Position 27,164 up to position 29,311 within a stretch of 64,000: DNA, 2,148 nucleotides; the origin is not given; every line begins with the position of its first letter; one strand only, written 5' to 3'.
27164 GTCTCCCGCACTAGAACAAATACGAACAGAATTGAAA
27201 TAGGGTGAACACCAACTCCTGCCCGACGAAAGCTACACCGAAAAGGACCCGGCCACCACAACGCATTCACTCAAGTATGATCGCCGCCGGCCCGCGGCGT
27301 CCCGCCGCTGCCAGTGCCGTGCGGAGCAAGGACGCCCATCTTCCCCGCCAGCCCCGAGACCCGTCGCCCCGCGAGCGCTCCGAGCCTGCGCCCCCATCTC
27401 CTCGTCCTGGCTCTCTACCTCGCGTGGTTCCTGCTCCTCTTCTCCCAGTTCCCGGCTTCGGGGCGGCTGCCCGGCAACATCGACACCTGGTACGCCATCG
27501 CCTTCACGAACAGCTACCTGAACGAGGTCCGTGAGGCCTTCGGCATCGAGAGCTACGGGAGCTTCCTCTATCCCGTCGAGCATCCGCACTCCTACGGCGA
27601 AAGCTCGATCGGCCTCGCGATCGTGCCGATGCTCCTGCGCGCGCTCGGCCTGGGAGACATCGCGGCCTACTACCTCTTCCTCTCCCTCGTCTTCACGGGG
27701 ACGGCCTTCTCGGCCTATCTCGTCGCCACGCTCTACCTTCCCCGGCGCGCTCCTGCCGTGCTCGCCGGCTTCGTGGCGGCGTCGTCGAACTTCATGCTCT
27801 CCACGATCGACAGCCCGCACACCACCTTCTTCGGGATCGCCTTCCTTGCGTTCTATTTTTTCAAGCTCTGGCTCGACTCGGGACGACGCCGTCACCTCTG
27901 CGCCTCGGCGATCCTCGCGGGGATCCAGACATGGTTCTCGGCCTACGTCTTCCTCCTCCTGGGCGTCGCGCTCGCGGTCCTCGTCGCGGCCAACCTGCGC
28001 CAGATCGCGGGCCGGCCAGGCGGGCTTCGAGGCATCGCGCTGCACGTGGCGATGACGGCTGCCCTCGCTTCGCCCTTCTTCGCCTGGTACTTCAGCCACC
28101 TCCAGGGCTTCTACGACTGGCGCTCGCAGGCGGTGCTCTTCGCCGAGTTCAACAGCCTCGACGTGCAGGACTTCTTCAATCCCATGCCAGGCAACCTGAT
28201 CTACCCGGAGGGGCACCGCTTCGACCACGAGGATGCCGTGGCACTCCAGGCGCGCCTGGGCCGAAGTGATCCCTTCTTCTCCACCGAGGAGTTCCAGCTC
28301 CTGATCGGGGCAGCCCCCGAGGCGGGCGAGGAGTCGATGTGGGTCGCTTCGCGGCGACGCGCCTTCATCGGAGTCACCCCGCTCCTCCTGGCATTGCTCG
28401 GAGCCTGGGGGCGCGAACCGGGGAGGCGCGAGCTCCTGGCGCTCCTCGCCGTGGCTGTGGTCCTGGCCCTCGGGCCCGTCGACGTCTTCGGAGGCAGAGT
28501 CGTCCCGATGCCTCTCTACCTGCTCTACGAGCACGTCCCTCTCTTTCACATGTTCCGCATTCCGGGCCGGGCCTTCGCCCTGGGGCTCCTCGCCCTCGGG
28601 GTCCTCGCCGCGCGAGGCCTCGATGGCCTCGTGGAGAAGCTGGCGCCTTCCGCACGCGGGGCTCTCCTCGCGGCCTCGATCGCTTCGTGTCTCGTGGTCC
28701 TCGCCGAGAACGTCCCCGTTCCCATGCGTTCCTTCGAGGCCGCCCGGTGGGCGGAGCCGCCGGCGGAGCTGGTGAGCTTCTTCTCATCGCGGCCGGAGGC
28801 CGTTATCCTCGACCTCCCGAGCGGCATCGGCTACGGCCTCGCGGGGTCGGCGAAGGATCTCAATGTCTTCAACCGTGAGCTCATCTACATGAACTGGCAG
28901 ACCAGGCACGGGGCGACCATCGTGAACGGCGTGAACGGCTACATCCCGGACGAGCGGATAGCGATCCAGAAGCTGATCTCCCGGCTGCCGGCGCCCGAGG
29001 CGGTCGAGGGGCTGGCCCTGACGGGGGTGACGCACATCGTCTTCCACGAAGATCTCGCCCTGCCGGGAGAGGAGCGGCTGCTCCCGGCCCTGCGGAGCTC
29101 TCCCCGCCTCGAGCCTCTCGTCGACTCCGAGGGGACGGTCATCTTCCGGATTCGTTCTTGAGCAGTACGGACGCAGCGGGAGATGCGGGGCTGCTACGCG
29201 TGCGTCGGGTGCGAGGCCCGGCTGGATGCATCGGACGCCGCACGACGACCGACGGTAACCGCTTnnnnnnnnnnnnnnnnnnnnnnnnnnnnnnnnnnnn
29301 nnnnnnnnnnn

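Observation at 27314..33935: UbiA/DPPR-synthase-like prenyltransferase embedded among three giant polytopic membrane proteins: candidate lipid-linked-sugar envelope glycan system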

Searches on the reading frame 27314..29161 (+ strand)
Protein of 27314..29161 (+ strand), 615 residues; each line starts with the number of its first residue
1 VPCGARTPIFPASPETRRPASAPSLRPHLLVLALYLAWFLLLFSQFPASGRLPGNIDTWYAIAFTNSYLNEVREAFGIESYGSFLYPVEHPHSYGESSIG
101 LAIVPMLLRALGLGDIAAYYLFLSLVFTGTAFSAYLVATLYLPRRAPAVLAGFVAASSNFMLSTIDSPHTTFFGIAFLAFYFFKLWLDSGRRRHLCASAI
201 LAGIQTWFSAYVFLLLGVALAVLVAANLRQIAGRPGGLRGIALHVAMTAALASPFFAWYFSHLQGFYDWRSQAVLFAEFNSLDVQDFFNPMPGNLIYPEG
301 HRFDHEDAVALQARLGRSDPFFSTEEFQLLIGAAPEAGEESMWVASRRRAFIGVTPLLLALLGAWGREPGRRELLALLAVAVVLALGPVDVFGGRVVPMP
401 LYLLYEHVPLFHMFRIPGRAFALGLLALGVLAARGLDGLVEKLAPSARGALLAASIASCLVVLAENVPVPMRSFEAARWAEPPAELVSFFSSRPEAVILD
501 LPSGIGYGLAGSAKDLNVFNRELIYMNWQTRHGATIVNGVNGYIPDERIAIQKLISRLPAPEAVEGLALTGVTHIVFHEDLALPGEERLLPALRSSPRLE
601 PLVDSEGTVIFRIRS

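Call 7: search_protein_families(library=pfam, proteins=[window:27314-29161:+], max_evalue=1)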
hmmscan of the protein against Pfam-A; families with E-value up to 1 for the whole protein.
window:27314-29161:+ (615 aa): 1 family
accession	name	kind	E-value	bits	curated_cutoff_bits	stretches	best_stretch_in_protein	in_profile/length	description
PF10131.15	PTPS_related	-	0.0019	17.2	26.4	1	114-291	21-199/621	6-pyruvoyl-tetrahydropterin synthase related domain; membrane protein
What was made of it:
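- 27314..29161 (+): Gene A, 615 aa. Polytopic membrane protein and paralog of B, in the unnamed 'A/B' family of GT-C-fold proteins. It has a periplasmic C-terminal alpha/beta domain. The first loop after TM1 carries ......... Only a weak Pfam hit to PF10131 PTPS_related, E 0.002, below cut-off (call 7).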

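Call 8: search_protein_families(library=ncbifam, proteins=[window:27314-29161:+], max_evalue=1)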
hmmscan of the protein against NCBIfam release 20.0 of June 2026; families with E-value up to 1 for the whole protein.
window:27314-29161:+ (615 aa): 0 families

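Call 13: search_solved_structures(query=window:27314-29161:+, max_evalue=10)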
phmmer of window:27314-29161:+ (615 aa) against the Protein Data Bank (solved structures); distinct sequences matched with E-value up to 10: 2.
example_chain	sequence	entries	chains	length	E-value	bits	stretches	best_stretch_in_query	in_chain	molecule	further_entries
2r3v_A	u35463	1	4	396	0.6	11.8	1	449-509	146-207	Mevalonate kinase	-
2fsx_A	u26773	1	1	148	1.4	10.6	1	484-534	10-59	COG0607: Rhodanese-related sulfurtransferase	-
